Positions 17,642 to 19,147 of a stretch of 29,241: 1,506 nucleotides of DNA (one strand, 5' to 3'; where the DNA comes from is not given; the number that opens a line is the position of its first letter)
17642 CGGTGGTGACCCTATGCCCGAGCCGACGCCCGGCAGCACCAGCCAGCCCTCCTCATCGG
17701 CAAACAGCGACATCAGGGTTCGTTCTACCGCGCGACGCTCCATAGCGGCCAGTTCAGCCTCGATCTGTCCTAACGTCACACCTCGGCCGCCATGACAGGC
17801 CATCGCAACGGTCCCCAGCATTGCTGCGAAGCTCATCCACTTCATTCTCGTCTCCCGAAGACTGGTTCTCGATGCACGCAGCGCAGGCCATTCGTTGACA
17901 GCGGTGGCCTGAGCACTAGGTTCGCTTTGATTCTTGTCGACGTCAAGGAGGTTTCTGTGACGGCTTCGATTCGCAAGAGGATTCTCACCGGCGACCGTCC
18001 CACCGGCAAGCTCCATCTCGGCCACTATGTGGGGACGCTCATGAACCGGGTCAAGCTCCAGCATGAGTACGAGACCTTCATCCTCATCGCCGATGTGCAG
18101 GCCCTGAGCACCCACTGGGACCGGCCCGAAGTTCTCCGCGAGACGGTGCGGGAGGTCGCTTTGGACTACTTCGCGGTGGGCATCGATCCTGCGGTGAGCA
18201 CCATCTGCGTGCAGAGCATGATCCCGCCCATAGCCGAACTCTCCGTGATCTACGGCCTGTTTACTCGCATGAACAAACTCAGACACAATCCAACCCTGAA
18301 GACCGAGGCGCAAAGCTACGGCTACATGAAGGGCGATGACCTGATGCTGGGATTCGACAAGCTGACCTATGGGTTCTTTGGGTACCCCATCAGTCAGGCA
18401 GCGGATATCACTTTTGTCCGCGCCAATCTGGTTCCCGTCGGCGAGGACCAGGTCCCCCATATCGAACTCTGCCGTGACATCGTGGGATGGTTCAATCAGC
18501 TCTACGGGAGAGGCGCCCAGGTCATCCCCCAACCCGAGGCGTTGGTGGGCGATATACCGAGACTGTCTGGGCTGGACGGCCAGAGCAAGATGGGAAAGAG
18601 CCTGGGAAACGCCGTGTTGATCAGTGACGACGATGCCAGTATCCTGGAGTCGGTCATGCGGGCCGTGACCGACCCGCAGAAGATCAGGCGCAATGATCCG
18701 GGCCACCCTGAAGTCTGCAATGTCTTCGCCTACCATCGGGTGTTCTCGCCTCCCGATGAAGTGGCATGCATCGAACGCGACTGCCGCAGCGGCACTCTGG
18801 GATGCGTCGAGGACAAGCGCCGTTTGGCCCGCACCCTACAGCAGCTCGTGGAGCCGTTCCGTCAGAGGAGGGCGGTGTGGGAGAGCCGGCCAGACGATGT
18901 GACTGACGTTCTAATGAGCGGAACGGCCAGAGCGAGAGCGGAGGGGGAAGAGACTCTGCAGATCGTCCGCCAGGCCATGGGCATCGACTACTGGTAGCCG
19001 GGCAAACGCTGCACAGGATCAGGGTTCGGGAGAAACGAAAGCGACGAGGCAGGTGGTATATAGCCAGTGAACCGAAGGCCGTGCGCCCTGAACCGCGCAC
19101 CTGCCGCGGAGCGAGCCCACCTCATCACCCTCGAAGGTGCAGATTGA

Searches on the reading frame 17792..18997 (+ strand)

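Call 15: search_protein_families(library=pfam, proteins=[window:17792-18997:+], max_evalue=0.001)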
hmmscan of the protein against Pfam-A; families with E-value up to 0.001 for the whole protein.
window:17792-18997:+ (401 aa): 1 family
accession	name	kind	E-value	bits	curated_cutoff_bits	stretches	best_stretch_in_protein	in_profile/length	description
PF00579.31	tRNA-synt_1b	-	3.2e-53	181.4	21.1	1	63-353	7-291/292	tRNA synthetases class I (W and Y)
